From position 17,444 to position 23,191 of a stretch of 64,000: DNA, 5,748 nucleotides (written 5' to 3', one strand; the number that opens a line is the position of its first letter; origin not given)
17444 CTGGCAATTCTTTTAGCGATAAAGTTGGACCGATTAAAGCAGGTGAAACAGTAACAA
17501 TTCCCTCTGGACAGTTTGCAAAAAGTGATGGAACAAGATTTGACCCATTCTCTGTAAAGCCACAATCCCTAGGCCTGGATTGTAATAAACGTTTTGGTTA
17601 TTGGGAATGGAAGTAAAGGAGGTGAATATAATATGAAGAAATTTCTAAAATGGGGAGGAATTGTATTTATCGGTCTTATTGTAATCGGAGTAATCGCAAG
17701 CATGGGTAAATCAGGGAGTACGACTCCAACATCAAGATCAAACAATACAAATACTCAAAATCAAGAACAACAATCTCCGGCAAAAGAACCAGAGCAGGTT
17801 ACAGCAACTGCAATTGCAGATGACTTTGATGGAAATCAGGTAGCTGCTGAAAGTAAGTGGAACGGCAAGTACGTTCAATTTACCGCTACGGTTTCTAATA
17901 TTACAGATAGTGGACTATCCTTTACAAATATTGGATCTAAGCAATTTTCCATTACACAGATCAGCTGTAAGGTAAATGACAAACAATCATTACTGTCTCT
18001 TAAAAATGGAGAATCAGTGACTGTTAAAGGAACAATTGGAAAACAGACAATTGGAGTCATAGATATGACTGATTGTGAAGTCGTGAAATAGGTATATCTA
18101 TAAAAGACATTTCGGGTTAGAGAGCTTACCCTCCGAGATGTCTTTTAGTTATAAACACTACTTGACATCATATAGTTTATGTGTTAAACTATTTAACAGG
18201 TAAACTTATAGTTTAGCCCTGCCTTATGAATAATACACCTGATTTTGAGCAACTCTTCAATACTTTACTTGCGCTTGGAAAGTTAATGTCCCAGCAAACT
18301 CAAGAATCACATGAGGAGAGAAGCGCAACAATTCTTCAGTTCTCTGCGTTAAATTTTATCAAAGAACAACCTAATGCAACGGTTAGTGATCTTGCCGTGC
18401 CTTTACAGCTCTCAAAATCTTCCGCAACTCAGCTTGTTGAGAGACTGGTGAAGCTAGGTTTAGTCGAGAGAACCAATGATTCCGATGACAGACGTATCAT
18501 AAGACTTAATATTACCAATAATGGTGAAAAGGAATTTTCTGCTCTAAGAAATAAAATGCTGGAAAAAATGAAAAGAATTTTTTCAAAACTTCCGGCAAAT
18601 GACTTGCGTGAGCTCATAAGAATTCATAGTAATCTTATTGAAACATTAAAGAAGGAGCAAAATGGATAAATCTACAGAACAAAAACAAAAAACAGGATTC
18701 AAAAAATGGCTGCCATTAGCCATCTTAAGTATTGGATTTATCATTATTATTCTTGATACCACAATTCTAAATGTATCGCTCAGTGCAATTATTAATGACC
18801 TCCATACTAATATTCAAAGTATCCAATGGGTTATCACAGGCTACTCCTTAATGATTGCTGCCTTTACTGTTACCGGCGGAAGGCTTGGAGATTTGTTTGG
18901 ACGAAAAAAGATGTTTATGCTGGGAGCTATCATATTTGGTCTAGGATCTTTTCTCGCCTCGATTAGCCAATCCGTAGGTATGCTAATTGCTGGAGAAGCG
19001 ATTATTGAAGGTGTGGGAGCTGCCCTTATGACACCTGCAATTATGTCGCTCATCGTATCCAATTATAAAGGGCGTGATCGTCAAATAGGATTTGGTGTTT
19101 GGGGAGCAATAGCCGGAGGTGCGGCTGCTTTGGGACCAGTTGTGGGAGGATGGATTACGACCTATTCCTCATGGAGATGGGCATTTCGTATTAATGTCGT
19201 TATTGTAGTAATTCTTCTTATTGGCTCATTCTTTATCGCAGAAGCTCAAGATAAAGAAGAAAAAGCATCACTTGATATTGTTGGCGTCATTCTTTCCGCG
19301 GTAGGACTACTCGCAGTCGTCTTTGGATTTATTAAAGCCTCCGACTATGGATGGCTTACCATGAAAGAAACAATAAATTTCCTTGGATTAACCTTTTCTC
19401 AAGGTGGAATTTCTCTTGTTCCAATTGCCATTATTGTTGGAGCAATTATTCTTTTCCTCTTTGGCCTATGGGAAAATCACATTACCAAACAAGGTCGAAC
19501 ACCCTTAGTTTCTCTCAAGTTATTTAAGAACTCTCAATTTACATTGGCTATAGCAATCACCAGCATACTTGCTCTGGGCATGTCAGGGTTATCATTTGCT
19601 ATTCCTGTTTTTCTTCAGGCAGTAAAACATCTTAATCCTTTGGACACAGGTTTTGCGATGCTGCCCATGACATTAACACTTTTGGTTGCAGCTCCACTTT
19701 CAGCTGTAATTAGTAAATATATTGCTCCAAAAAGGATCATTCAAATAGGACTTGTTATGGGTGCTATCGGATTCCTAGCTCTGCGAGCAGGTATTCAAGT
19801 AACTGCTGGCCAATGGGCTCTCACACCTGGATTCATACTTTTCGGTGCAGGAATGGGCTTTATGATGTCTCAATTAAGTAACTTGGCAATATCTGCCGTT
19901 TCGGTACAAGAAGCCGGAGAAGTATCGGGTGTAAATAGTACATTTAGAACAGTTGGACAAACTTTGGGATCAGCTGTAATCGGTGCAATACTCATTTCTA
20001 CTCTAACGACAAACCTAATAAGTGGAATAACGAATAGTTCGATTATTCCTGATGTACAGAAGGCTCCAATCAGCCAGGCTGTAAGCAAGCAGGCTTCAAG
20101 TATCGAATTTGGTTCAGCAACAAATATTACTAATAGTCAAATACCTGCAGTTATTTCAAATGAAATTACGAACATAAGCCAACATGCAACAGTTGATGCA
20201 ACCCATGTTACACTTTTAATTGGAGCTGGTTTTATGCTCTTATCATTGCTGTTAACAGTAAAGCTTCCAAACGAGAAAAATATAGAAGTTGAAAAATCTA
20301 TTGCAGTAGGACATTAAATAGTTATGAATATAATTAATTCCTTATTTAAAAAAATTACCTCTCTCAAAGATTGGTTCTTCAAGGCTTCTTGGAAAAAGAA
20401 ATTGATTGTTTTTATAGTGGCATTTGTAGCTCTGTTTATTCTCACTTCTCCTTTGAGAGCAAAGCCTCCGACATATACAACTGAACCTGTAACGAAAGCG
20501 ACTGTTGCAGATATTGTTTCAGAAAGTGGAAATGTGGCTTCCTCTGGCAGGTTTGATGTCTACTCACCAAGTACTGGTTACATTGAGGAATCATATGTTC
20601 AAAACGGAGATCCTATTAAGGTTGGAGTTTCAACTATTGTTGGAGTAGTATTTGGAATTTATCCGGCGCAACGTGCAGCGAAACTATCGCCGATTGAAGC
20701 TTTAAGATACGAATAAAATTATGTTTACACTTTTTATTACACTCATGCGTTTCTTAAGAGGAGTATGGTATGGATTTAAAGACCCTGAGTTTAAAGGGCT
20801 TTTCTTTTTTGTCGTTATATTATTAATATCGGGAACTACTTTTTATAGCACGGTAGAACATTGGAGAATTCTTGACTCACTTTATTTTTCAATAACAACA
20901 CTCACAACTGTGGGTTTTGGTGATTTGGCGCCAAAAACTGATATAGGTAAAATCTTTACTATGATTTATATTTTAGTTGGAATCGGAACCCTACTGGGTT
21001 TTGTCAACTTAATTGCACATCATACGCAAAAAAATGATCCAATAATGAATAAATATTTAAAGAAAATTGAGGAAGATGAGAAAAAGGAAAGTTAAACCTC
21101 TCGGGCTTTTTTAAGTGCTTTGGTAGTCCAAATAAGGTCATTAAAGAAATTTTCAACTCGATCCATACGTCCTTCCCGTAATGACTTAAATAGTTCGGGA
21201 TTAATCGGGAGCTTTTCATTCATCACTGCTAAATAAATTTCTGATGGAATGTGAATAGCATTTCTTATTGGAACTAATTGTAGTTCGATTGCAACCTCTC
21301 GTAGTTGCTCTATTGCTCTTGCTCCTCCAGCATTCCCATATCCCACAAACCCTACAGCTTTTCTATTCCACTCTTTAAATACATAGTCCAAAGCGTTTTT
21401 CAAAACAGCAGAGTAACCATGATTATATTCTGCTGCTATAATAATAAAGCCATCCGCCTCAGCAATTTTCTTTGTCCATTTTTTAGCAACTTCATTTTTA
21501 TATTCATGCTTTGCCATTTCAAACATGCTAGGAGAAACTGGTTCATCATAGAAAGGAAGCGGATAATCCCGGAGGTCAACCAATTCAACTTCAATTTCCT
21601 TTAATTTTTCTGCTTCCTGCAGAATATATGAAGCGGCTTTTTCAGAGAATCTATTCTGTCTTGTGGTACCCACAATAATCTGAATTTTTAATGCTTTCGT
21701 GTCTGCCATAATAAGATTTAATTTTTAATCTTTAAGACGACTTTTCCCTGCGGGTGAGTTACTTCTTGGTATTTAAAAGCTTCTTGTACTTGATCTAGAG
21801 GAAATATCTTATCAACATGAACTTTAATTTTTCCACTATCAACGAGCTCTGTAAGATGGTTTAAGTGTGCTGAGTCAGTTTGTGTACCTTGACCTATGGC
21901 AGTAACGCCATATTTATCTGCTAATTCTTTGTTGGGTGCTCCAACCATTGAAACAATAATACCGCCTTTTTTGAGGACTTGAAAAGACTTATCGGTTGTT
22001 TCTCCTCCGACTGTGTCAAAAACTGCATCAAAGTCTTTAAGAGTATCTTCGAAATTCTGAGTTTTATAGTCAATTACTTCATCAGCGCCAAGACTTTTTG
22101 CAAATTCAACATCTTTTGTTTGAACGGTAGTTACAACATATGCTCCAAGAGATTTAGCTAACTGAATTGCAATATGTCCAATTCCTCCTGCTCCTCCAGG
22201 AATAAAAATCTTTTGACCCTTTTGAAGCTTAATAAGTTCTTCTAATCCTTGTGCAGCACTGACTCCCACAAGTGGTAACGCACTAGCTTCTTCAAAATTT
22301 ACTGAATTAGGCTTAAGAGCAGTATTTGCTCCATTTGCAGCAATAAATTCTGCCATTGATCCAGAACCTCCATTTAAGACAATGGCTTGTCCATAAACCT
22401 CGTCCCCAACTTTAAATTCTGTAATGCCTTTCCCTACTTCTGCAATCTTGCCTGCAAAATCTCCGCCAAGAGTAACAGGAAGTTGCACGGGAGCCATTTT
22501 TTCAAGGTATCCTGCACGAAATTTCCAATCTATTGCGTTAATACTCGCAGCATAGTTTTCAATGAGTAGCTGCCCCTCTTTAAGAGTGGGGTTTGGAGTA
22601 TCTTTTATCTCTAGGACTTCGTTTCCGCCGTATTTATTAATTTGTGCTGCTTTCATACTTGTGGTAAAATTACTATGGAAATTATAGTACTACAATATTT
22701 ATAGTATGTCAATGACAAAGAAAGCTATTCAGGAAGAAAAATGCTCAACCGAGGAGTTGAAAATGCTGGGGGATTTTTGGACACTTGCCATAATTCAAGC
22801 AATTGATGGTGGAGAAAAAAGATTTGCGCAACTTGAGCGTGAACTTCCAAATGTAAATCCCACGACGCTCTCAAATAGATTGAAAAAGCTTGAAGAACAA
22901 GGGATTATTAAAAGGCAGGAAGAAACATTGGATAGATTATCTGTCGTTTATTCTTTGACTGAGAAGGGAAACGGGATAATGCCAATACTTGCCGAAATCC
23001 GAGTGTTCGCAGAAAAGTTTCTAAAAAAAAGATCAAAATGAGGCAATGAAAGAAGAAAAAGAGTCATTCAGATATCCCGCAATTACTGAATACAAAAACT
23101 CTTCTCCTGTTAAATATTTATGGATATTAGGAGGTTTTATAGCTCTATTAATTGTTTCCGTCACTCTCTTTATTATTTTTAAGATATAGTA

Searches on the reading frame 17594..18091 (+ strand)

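Call 10: search_protein_families(library=pfam, proteins=[window:17594-18091:+], max_evalue=0.01)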
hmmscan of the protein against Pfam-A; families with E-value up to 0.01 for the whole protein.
window:17594-18091:+ (165 aa): 1 family
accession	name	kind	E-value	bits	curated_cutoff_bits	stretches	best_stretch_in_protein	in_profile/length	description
PF12869.13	tRNA_anti-like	-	8.1e-15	55.1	23.5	1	25-159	12-143/146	tRNA_anti-like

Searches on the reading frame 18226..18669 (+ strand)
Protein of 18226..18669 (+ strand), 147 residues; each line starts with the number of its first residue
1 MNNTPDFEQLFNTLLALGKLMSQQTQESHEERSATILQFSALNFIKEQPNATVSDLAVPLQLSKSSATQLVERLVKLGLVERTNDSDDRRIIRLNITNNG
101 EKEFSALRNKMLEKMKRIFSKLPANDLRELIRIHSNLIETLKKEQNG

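Call 10: search_protein_families(library=pfam, proteins=[window:18226-18669:+], max_evalue=0.01)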
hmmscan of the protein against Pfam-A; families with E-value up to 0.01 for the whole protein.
window:18226-18669:+ (147 aa): 11 families
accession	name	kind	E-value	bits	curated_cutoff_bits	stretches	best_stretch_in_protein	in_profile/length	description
PF12802.13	MarR_2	-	1.5e-14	54.3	27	1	36-91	5-61/61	MarR family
PF01047.28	MarR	-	1.3e-13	51.1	24.6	1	35-92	2-59/59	MarR family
PF13463.12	HTH_27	-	1.6e-07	31.9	22.2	1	37-100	4-68/68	Winged helix DNA-binding domain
PF09339.16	HTH_IclR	-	3.3e-06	27.2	22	1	41-82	8-50/52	IclR helix-turn-helix domain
PF13412.12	HTH_24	-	0.00016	21.6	21.9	1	38-81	5-48/48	Winged helix-turn-helix DNA-binding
PF01325.25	Fe_dep_repress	-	0.00023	21.8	26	1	46-82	18-54/60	Iron dependent repressor, N-terminal DNA binding domain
PF22381.2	Staph_reg_Sar_Rot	-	0.00026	21.5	27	1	28-106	6-84/85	Transcriptional regulator SarA/Rot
PF13601.12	HTH_34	-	0.00075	20.1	27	1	38-109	2-74/80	Winged helix DNA-binding domain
PF01978.25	TrmB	-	0.0035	17.6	25.6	1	47-86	19-58/68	Sugar-specific transcriptional regulator TrmB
PF09397.16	FtsK_gamma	-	0.0039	17.3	30.6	1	40-92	9-61/63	Ftsk gamma domain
PF14394.12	DUF4423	-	0.0049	17.1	30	1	50-126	36-114/165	Domain of unknown function (DUF4423)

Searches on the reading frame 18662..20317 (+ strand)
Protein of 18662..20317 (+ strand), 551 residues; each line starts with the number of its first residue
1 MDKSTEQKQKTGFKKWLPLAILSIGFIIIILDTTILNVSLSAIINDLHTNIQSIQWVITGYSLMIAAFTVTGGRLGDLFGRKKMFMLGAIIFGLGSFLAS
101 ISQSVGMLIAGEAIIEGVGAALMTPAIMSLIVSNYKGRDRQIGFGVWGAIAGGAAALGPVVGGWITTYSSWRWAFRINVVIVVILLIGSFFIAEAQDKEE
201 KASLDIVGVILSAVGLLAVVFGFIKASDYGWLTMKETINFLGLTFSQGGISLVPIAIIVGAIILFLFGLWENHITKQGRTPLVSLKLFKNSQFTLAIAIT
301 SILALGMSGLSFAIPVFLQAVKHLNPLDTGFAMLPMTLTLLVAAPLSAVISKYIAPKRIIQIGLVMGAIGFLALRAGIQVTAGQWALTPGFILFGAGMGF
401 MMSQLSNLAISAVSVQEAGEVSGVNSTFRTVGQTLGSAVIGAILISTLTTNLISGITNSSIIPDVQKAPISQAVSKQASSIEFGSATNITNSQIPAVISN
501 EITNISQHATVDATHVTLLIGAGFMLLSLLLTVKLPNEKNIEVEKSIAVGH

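Call 10: search_protein_families(library=pfam, proteins=[window:18662-20317:+], max_evalue=0.01)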
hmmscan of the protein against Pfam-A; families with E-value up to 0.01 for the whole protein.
window:18662-20317:+ (551 aa): 2 families
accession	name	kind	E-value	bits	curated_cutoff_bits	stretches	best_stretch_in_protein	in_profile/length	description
PF07690.21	MFS_1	-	1.3e-50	172.8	33.4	1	22-436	1-346/347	Major Facilitator Superfamily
PF13347.12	MFS_2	-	0.00032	19.8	27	1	278-444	211-381/427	MFS/sugar transport protein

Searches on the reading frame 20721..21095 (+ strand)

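Call 10: search_protein_families(library=pfam, proteins=[window:20721-21095:+], max_evalue=0.01)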
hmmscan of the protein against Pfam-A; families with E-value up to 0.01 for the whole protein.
window:20721-21095:+ (124 aa): 2 families
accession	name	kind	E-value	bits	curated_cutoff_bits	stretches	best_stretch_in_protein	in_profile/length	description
PF07885.22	Ion_trans_2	-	1e-22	80.2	22.5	1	30-100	2-75/79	Ion channel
PF00520.37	Ion_trans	-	0.00015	21.5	25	1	42-98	156-229/241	Ion transport protein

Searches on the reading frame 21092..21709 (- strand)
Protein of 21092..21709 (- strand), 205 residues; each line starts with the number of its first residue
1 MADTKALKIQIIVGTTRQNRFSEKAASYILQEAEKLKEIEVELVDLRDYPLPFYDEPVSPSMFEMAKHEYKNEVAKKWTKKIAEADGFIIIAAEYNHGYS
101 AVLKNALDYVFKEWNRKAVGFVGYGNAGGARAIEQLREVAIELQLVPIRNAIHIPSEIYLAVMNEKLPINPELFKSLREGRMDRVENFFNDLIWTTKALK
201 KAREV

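Call 10: search_protein_families(library=pfam, proteins=[window:21092-21709:-], max_evalue=0.01)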
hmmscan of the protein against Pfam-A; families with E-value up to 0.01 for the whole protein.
window:21092-21709:- (205 aa): 2 families
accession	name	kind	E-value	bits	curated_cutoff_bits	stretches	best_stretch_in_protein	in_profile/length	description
PF03358.20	FMN_red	-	4.4e-38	130.7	24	1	8-152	2-145/152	NADPH-dependent FMN reductase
PF02525.22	Flavodoxin_2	-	8.2e-11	42.4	27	1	8-112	2-105/198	Flavodoxin-like fold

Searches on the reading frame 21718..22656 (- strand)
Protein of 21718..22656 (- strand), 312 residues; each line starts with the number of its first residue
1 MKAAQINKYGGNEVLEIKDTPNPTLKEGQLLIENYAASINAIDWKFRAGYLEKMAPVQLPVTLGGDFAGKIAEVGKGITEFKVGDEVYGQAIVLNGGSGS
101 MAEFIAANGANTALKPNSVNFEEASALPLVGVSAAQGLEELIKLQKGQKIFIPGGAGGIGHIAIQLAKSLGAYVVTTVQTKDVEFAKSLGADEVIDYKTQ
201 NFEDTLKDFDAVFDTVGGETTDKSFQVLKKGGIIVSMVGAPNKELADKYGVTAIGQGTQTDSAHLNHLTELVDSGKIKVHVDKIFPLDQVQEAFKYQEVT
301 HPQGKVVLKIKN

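Call 10: search_protein_families(library=pfam, proteins=[window:21718-22656:-], max_evalue=0.01)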
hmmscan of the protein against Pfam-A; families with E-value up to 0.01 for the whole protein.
window:21718-22656:- (312 aa): 5 families
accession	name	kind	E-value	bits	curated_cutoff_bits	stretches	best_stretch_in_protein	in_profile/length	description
PF13602.12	ADH_zinc_N_2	-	1.3e-28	101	27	1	189-308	1-134/134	Zinc-binding dehydrogenase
PF00107.32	ADH_zinc_N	-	4e-19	69.3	31.8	1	158-244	1-94/129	Zinc-binding dehydrogenase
PF08240.17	ADH_N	-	6e-15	55.8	23.5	1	27-112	2-99/104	Alcohol dehydrogenase GroES-like domain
PF16884.10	ADH_N_2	-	0.0014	19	31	1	13-90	16-91/108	N-terminal domain of oxidoreductase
PF01262.27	AlaDh_PNT_C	-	0.0043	16.9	23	1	155-216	35-100/214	Alanine dehydrogenase/PNT, C-terminal domain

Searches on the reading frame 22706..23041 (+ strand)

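Call 11: search_protein_families(library=pfam, proteins=[window:22706-23041:+], max_evalue=0.01)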
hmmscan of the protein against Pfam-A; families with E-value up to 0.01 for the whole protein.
window:22706-23041:+ (111 aa): 11 families
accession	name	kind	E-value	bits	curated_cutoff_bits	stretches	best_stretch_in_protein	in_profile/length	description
PF01638.23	HxlR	-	9.4e-21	73.9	20.8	1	21-108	2-89/91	HxlR-like helix-turn-helix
PF13463.12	HTH_27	-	2.9e-06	27.9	22.2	1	28-88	7-68/68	Winged helix DNA-binding domain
PF12840.13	HTH_20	-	1.3e-05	25.5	27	1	27-70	7-50/51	Helix-turn-helix domain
PF01022.26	HTH_5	-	2.7e-05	24.4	22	1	28-69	6-46/47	Bacterial regulatory protein, arsR family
PF01047.28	MarR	-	7.8e-05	22.9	24.6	1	49-77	28-56/59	MarR family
PF03551.20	PadR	-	9.5e-05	22.8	27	1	43-89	22-70/75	Transcriptional regulator PadR-like family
PF12802.13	MarR_2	-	0.00037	21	27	1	24-77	8-59/61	MarR family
PF22381.2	Staph_reg_Sar_Rot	-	0.00041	20.8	27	1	43-92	33-82/85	Transcriptional regulator SarA/Rot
PF13412.12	HTH_24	-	0.00089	19.2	21.9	1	49-69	28-48/48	Winged helix-turn-helix DNA-binding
PF14947.12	HTH_45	-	0.0015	19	25.5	1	28-100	10-74/77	Winged helix-turn-helix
PF13601.12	HTH_34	-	0.0061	17.1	27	1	39-89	16-66/80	Winged helix DNA-binding domain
